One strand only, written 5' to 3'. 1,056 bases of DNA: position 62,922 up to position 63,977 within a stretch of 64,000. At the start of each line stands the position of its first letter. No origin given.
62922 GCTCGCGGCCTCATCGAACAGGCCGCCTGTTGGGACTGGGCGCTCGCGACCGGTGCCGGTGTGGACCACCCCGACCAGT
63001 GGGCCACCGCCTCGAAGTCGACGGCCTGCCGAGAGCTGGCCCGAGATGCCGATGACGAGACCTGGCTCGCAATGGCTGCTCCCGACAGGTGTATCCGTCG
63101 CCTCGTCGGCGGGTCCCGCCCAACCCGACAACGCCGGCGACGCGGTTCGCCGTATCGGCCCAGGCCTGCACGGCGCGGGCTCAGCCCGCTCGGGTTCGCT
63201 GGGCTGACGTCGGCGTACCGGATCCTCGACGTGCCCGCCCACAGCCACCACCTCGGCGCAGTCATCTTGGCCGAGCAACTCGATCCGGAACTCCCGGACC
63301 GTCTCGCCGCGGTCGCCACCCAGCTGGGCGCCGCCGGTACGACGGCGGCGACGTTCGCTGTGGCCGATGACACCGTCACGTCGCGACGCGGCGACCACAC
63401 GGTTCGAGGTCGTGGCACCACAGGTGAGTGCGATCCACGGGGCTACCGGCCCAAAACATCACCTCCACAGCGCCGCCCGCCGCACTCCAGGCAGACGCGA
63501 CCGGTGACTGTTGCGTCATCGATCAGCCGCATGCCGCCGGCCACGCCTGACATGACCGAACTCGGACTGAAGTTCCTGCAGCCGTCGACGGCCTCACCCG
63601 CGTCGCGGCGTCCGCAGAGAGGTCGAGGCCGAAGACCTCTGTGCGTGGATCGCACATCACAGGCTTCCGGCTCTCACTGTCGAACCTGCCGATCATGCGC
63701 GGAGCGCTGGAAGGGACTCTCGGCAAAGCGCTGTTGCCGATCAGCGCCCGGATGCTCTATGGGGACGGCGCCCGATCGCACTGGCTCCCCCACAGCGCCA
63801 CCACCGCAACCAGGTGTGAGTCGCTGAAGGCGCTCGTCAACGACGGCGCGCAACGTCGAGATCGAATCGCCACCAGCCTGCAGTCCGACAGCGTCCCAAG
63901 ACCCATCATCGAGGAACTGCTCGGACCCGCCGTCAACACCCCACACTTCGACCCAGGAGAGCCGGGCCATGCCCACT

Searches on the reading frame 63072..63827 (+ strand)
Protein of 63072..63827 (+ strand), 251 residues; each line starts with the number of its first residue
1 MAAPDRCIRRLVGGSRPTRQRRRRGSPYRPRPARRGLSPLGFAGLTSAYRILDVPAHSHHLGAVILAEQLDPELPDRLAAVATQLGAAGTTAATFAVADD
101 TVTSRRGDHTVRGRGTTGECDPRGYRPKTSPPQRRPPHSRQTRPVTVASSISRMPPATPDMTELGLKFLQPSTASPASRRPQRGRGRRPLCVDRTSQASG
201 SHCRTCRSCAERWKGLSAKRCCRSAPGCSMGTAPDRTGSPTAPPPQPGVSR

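Call 32: find_encoding_contigs(protein=window:63072-63827:+, flank=10000, max_places=3)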
Protein window:63072-63827:+ (251 aa): 1 contig read that carries it; 1 place shown.
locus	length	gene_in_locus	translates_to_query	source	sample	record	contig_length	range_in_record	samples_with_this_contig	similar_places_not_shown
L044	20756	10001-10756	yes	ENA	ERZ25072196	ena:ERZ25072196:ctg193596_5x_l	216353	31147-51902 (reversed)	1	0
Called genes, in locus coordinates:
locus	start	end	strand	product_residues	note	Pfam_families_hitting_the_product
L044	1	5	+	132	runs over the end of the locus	-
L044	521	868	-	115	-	PF00275:EPSP_synthase (weak)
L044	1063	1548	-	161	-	PF00275:EPSP_synthase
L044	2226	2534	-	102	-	-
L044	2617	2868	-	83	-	-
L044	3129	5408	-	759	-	-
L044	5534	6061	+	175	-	-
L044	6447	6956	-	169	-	-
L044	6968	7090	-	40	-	-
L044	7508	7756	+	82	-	-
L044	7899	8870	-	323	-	-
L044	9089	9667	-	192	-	-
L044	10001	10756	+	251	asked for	-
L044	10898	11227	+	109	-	-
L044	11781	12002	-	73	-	-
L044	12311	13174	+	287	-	PF09407:AbiEi_1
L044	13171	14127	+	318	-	PF08843:AbiEii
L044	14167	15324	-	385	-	-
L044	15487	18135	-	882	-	PF13540:RCC1_2, PF25390:WD40_RLD, PF13540:RCC1_2, PF25390:WD40_RLD, PF13540:RCC1_2, PF00041:fn3 (weak), PF25059:FN3_DSCAM-DSCAML_C (faint), PF00041:fn3, +1 more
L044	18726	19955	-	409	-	-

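Call 40: find_homologous_proteins(query=L044:18726-19955:-, max_evalue=0.00001)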
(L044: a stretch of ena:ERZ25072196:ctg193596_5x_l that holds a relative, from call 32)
Query L044:18726-19955:- (409 aa): 6 proteins with E <= 0.00001 among 8000 candidates.
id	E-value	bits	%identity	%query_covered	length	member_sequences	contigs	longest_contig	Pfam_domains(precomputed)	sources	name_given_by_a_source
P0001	3.8e-220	749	89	100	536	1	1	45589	-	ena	-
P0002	6.9e-203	692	82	100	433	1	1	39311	-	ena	-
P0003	2.4e-194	664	78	100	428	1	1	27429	-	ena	-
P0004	3.9e-191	653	100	78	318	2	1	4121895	-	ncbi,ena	-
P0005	5.1e-153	528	67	99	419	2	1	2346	-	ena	-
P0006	4.6e-22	97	27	96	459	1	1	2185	-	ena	-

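Call 41: find_encoding_contigs(protein=P0004, flank=10000, max_places=4)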
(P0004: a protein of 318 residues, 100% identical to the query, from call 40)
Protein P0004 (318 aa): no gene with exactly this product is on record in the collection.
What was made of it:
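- Tried and rejected: P0004, a truncated version of the stepping-stone protein on a 4.12-Mb chromosome, was not on record for look-up (call 41).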

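Call 42: find_encoding_contigs(protein=P0001, flank=10000, max_places=4)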
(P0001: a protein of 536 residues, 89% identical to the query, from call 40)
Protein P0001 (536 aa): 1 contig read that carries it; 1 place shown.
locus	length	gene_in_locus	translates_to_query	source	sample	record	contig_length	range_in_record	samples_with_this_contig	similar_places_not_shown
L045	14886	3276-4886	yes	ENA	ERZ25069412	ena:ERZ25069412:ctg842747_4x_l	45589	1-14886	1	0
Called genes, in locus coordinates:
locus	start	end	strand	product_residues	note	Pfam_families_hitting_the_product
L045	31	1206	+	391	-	PF13356:Arm-DNA-bind_3, PF22022:Phage_int_M, PF00589:Phage_integrase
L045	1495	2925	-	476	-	PF00772:DnaB, PF13481:AAA_25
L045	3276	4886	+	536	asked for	-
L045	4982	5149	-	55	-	-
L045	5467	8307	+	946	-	PF25390:WD40_RLD, PF13540:RCC1_2, PF25390:WD40_RLD, PF13540:RCC1_2, PF25390:WD40_RLD (weak), PF13540:RCC1_2, PF00041:fn3, PF18836:B_solenoid_ydck (faint)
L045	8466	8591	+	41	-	-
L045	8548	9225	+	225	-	-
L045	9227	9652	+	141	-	-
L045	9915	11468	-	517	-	-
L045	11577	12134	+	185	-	-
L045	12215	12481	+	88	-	-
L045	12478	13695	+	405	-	-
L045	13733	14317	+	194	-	-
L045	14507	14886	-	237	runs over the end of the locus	-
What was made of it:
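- On Integrative and conjugative element / AICE: Only the related L045 has a DnaB/AAA_25 helicase (call 42).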

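Call 43: list_cluster_members(proteins=[P0004, L044:18726-19955:-])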
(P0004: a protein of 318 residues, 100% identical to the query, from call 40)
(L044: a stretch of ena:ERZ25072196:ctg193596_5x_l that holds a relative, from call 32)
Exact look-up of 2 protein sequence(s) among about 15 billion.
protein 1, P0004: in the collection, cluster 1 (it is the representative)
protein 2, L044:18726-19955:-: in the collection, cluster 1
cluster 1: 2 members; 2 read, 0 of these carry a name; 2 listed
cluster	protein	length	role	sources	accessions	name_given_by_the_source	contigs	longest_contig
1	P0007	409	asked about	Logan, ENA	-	-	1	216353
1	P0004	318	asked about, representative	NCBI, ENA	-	-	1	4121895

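Call 44: find_encoding_contigs(protein=P0007, flank=10000, max_places=4)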
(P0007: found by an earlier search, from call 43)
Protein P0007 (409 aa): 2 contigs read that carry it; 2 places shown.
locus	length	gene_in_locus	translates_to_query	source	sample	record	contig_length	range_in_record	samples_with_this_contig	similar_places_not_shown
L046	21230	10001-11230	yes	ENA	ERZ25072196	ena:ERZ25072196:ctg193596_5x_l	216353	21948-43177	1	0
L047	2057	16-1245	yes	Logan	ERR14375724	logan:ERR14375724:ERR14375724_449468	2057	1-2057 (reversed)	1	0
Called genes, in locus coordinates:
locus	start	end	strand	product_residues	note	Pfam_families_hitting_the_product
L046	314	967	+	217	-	-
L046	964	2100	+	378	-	PF08843:AbiEii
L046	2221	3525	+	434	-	PF13701:DDE_Tnp_1_4, PF01609:DDE_Tnp_1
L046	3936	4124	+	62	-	-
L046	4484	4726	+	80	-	-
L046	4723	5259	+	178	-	PF10097:DUF2335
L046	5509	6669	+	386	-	PF13356:Arm-DNA-bind_3, PF22022:Phage_int_M, PF00589:Phage_integrase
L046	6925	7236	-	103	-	-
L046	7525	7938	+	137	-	PF00583:Acetyltransf_1, PF13302:Acetyltransf_3, PF13523:Acetyltransf_8 (weak)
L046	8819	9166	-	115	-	-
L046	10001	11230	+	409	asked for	-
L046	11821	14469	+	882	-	PF13540:RCC1_2, PF25390:WD40_RLD, PF13540:RCC1_2, PF25390:WD40_RLD, PF13540:RCC1_2, PF00041:fn3 (weak), PF25059:FN3_DSCAM-DSCAML_C (faint), PF00041:fn3, +1 more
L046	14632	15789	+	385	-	-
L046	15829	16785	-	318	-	PF08843:AbiEii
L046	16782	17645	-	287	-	PF09407:AbiEi_1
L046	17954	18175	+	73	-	-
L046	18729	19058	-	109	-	-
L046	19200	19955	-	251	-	-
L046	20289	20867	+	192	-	-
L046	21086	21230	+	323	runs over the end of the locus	-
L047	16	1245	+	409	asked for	-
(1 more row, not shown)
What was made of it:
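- On tRNA-targeting tyrosine-integrase genomic island (P4-type integrase): The gene lies outside the window at window-equivalent 76358-77518 (call 44).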

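Call 50: list_cluster_members(proteins=[L046:314-967:+, L046:964-2100:+, L046:5509-6669:+])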
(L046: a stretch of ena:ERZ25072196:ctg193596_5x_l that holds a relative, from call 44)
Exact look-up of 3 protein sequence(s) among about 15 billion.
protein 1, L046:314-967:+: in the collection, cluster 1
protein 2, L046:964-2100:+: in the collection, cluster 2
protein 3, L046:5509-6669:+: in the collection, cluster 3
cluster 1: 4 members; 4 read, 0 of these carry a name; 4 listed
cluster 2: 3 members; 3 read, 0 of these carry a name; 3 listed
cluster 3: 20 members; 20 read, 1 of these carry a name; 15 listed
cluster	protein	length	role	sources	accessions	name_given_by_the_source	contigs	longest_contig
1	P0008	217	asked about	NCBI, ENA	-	-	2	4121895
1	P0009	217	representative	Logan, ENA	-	-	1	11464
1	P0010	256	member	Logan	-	-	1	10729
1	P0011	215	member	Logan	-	-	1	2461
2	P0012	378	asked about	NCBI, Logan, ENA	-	-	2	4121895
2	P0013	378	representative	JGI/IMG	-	-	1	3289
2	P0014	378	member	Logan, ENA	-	-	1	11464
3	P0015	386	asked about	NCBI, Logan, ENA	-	-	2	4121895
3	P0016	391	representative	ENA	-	-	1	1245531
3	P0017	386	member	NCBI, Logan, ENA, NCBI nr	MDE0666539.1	MAG: tyrosine-type recombinase/integrase [Acidimicrobiaceae bacterium] | tyrosine-type recombinase/integrase [Acidimicrobiaceae bacterium]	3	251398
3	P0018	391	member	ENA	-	-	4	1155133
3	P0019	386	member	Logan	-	-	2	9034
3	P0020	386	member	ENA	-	-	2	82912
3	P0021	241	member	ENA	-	-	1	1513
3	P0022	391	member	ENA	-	-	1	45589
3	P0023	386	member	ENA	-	-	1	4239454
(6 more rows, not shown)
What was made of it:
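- Integrases at least 90% identical are spread over about 20 sequences and many contigs with different cargo, which implies recent activity of the family (call 50).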

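Call 51: find_encoding_contigs(protein=P0008, flank=10000, max_places=4)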
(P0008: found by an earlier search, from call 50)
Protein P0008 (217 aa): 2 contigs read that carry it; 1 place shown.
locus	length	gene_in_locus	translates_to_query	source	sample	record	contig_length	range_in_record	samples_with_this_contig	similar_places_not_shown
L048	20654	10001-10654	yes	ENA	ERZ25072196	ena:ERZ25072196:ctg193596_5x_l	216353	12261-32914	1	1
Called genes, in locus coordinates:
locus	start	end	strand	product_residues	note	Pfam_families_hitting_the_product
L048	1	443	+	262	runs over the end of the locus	PF01966:HD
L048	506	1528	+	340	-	PF03951:Gln-synt_N, PF00120:Gln-synt_C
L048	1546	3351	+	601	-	PF00795:CN_hydrolase, PF02540:NAD_synthase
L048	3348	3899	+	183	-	-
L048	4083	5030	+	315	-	PF00140:Sigma70_r1_2, PF04542:Sigma70_r2, PF04539:Sigma70_r3, PF04545:Sigma70_r4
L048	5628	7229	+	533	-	PF00916:Sulfate_transp, PF01740:STAS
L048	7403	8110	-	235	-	-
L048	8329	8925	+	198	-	-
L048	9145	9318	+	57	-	-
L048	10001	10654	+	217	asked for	-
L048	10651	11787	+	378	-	PF08843:AbiEii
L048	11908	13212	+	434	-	PF13701:DDE_Tnp_1_4, PF01609:DDE_Tnp_1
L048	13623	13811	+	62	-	-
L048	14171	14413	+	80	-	-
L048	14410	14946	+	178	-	PF10097:DUF2335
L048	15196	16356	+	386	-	PF13356:Arm-DNA-bind_3, PF22022:Phage_int_M, PF00589:Phage_integrase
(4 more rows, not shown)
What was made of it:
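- The window contig's own sigma70-NadE-GlnII-HD block lies at 87.7-92.7 kb (call 51).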

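Call 54: find_encoding_contigs(protein=P0018, flank=10000, max_places=6)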
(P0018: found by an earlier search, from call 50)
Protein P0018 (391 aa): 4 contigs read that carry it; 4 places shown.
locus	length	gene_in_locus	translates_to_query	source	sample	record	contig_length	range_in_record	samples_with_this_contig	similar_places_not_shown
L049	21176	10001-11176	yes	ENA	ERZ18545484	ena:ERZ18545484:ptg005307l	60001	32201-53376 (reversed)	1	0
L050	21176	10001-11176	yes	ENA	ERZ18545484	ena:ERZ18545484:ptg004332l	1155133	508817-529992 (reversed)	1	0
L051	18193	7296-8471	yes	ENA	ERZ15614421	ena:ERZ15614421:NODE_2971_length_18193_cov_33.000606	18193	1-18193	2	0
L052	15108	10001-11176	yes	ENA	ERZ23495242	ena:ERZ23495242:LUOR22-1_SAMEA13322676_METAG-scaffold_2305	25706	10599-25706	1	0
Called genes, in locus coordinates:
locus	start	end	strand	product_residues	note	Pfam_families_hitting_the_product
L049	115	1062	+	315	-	PF00140:Sigma70_r1_2, PF04542:Sigma70_r2, PF04539:Sigma70_r3, PF04545:Sigma70_r4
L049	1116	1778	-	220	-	PF00440:TetR_N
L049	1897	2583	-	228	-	PF00702:Hydrolase, PF12710:HAD (weak), PF13344:Hydrolase_6 (faint), PF13419:HAD_2, PF13242:Hydrolase_like (weak)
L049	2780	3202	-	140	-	PF12172:zf-ChsH2, PF01796:OB_ChsH2_C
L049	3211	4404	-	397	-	PF22691:Thiolase_C_1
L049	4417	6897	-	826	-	PF02515:CoA_transf_3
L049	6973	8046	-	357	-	PF04909:Amidohydro_2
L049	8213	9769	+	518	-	-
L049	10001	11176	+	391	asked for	PF13356:Arm-DNA-bind_3, PF22022:Phage_int_M, PF00589:Phage_integrase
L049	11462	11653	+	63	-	-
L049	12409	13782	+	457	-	-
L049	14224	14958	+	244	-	PF19842:YqeC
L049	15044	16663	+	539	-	PF07992:Pyr_redox_2 (faint), PF01134:GIDA (faint), PF01266:DAO (weak), PF01494:FAD_binding_3 (weak), PF01593:Amino_oxidase, PF12831:FAD_oxidored (weak), PF13450:NAD_binding_8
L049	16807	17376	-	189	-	PF02441:Flavoprotein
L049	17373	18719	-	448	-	PF20695:UbiD_N, PF01977:UbiD, PF20696:UbiD_C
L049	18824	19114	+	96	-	PF03992:ABM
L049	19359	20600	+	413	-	-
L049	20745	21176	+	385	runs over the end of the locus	PF00296:Bac_luciferase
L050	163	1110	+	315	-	PF00140:Sigma70_r1_2, PF04542:Sigma70_r2, PF04539:Sigma70_r3, PF04545:Sigma70_r4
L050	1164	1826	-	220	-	PF00440:TetR_N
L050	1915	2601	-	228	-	PF00702:Hydrolase, PF12710:HAD (weak), PF13344:Hydrolase_6 (faint), PF13419:HAD_2, PF13242:Hydrolase_like (weak)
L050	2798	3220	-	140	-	PF12172:zf-ChsH2, PF01796:OB_ChsH2_C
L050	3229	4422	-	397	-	PF22691:Thiolase_C_1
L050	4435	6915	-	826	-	PF02515:CoA_transf_3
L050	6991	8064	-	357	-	PF04909:Amidohydro_2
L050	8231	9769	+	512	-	-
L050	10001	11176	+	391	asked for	PF13356:Arm-DNA-bind_3, PF22022:Phage_int_M, PF00589:Phage_integrase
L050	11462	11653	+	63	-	-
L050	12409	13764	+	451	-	-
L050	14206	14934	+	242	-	PF19842:YqeC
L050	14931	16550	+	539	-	PF07992:Pyr_redox_2 (faint), PF00890:FAD_binding_2 (faint), PF01134:GIDA (faint), PF01266:DAO (weak), PF01494:FAD_binding_3 (faint), PF01593:Amino_oxidase, PF12831:FAD_oxidored (weak), PF13450:NAD_binding_8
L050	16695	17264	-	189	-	PF02441:Flavoprotein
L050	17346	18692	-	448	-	PF20695:UbiD_N, PF01977:UbiD, PF20696:UbiD_C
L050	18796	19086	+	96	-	PF03992:ABM (weak)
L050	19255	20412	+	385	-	PF00296:Bac_luciferase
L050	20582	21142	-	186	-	PF02525:Flavodoxin_2, PF03358:FMN_red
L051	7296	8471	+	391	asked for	PF13356:Arm-DNA-bind_3, PF22022:Phage_int_M, PF00589:Phage_integrase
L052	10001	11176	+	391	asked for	PF13356:Arm-DNA-bind_3, PF22022:Phage_int_M, PF00589:Phage_integrase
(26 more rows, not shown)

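Call 56: search_protein_families(library=pfam, proteins=[L046:5509-6669:+, L046:6925-7236:-, L046:8819-9166:-, L046:4723-5259:+, L050:11462-11653:+, L050:12409-13764:+, L050:8231-9769:+, L046:4484-4726:+, L046:14632-15789:+], max_evalue=0.01)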
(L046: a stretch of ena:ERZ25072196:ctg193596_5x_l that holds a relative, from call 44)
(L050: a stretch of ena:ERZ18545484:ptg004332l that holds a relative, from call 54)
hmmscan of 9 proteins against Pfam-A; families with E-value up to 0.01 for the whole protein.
L046:5509-6669:+ (386 aa): 3 families
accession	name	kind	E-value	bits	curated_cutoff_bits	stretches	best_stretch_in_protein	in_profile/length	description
PF22022.2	Phage_int_M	-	6.3e-21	74.9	27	1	103-192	3-91/96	Phage integrase central domain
PF00589.27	Phage_integrase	-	4.2e-17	62.9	27.1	1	212-367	3-168/172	Phage integrase family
PF13356.12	Arm-DNA-bind_3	-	1.8e-12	47.6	27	1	11-94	1-77/83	Arm DNA-binding domain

L046:6925-7236:- (103 aa): 0 families

L046:8819-9166:- (115 aa): 0 families

L046:4723-5259:+ (178 aa): 5 families
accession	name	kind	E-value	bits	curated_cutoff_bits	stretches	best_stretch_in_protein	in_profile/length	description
PF10097.14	DUF2335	-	5.2e-08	33.1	25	1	60-97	1-38/50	Predicted membrane protein (DUF2335)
PF05656.20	DUF805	-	8.8e-05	23.4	25.7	1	88-160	3-73/111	Protein of unknown function (DUF805)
PF25587.1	Rv2743c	-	0.0045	17.1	27.7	1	75-160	3-86/237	Rv2743c family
PF25129.1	Pyr4-TMTC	-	0.0047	17.1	27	1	79-150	91-160/227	Pyr4-like transmembrane terpene cyclases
PF11239.13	DUF3040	-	0.005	17.5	24.7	1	84-137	32-81/84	Protein of unknown function (DUF3040)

L050:11462-11653:+ (63 aa): 0 families

L050:12409-13764:+ (451 aa): 1 family
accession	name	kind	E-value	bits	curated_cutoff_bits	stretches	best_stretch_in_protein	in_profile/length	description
PF04069.17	OpuAC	-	1.3e-24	87.6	21.2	1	21-339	3-256/257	Substrate binding domain of ABC-type glycine betaine transport system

L050:8231-9769:+ (512 aa): 1 family
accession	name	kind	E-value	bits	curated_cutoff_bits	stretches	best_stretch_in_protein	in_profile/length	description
PF13458.12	Peripla_BP_6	-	2.1e-21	77.4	31.7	1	145-456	21-325/343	Periplasmic binding protein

L046:4484-4726:+ (80 aa): 0 families

L046:14632-15789:+ (385 aa): 2 families
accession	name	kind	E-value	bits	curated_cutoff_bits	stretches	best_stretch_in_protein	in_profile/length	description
PF05887.16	Trypan_PARP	-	1.3e-09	38.6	100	0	70-114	63-107/134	Procyclic acidic repetitive protein (PARP)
PF16031.10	TonB_N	-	0.0012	19.9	33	1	9-73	15-79/138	TonB polyproline region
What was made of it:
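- On tRNA-targeting tyrosine-integrase genomic island (P4-type integrase): PF13356 (1.8e-12), PF22022 (6.3e-21) and PF00589 (4.2e-17), all above gathering scores (call 56).
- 386 aa, with Arm-DNA-bind_3 (1.8e-12), Phage_int_M (6.3e-21) and Phage_integrase (4.2e-17), all above Pfam cut-offs (calls 44, 56).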

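Call 62: find_encoding_contigs(protein=P0017, flank=10000, max_places=5)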
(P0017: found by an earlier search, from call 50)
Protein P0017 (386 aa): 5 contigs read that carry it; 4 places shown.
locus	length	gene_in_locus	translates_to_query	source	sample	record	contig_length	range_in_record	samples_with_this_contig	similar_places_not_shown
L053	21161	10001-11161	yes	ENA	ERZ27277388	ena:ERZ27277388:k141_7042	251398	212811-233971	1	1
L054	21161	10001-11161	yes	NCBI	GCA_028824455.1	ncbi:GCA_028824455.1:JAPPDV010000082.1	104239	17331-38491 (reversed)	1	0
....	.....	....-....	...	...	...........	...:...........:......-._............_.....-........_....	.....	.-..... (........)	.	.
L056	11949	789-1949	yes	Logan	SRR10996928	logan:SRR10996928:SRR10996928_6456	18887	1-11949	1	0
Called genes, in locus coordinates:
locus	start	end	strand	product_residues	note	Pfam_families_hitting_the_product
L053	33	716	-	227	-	-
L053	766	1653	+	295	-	PF01966:HD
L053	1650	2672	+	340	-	PF03951:Gln-synt_N, PF00120:Gln-synt_C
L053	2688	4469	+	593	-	PF00795:CN_hydrolase, PF02540:NAD_synthase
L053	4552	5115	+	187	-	-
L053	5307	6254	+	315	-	PF00140:Sigma70_r1_2, PF04542:Sigma70_r2, PF04539:Sigma70_r3, PF04545:Sigma70_r4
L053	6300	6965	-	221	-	PF00440:TetR_N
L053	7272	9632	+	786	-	PF01590:GAF, PF13185:GAF_2, PF00989:PAS (faint), PF13426:PAS_9, PF00512:HisKA, PF02518:HATPase_c, PF00072:Response_reg, PF00486:Trans_reg_C, +1 more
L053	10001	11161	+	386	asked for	PF13356:Arm-DNA-bind_3, PF22022:Phage_int_M, PF00589:Phage_integrase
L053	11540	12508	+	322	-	-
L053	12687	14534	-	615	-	PF00395:SLH (weak)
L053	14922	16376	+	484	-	PF07969:Amidohydro_3, PF01979:Amidohydro_1 (weak)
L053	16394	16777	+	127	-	PF01042:Ribonuc_L-PSP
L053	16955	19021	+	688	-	PF00005:ABC_tran, PF01935:DUF87 (faint), PF02463:SMC_N (faint), PF13191:AAA_16 (faint), PF13304:AAA_21 (weak), PF08352:oligo_HPY, PF00005:ABC_tran, PF08352:oligo_HPY, +2 more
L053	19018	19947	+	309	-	PF12911:OppC_N, PF00528:BPD_transp_1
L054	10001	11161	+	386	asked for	PF13356:Arm-DNA-bind_3, PF22022:Phage_int_M, PF00589:Phage_integrase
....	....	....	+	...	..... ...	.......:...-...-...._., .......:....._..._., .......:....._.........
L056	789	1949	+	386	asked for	PF13356:Arm-DNA-bind_3, PF22022:Phage_int_M, PF00589:Phage_integrase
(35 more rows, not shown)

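Call 63: find_encoding_contigs(protein=P0023, flank=10000, max_places=3)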
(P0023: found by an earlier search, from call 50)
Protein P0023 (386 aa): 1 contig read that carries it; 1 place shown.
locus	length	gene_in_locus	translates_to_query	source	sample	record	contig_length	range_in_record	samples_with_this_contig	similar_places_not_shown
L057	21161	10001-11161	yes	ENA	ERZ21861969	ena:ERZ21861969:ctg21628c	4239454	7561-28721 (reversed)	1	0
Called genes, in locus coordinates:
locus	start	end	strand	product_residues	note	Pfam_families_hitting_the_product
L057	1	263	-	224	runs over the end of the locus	-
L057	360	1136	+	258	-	PF01966:HD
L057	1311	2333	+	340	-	PF03951:Gln-synt_N, PF00120:Gln-synt_C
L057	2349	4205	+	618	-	PF00795:CN_hydrolase, PF02540:NAD_synthase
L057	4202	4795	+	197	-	-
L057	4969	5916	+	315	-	PF00140:Sigma70_r1_2, PF04542:Sigma70_r2, PF04539:Sigma70_r3, PF04545:Sigma70_r4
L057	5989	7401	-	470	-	PF00672:HAMP, PF00512:HisKA, PF02518:HATPase_c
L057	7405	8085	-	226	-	PF00072:Response_reg, PF00486:Trans_reg_C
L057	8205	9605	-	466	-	-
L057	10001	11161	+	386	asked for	PF13356:Arm-DNA-bind_3, PF22022:Phage_int_M, PF00589:Phage_integrase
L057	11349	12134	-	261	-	-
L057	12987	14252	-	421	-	PF10117:McrBC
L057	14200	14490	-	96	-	PF28529:McrB_lid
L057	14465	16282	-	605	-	PF28530:DUF8426, PF13401:AAA_22 (weak), PF00004:AAA (faint), PF07726:AAA_3 (weak), PF07728:AAA_5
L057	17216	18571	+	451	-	-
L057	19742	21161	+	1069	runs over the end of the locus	PF25390:WD40_RLD, PF13540:RCC1_2, PF00041:fn3, PF25059:FN3_DSCAM-DSCAML_C (faint), PF24421:Ig_J (faint), PF00041:fn3, PF18836:B_solenoid_ydck (faint)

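Call 75: search_protein_families(library=phrogs, proteins=[window:63072-63827:+, L046:10001-11230:+, L045:1495-2925:-], max_evalue=0.001)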
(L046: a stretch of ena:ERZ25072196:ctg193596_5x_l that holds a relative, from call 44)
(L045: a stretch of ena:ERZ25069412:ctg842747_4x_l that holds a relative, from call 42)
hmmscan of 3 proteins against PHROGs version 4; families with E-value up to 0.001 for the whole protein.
window:63072-63827:+ (251 aa): 0 families

L046:10001-11230:+ (409 aa): 0 families

L045:1495-2925:- (476 aa): 3 families
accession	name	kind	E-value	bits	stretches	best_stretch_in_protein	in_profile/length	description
phrog_19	-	DNA, RNA and nucleotide metabolism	8.8e-14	52.3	1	10-125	155-281/621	DnaB-like replicative helicase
phrog_20000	-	unknown function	5e-07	30.8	1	8-60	21-73/132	-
phrog_97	-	other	0.00032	21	1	172-266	70-175/506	UvsX-like recombinase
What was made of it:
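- Closest known: Actinomycete integrative and conjugative elements. Different: The related element L045 has a DnaB/AAA_25 helicase next to int (calls 42, 75).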
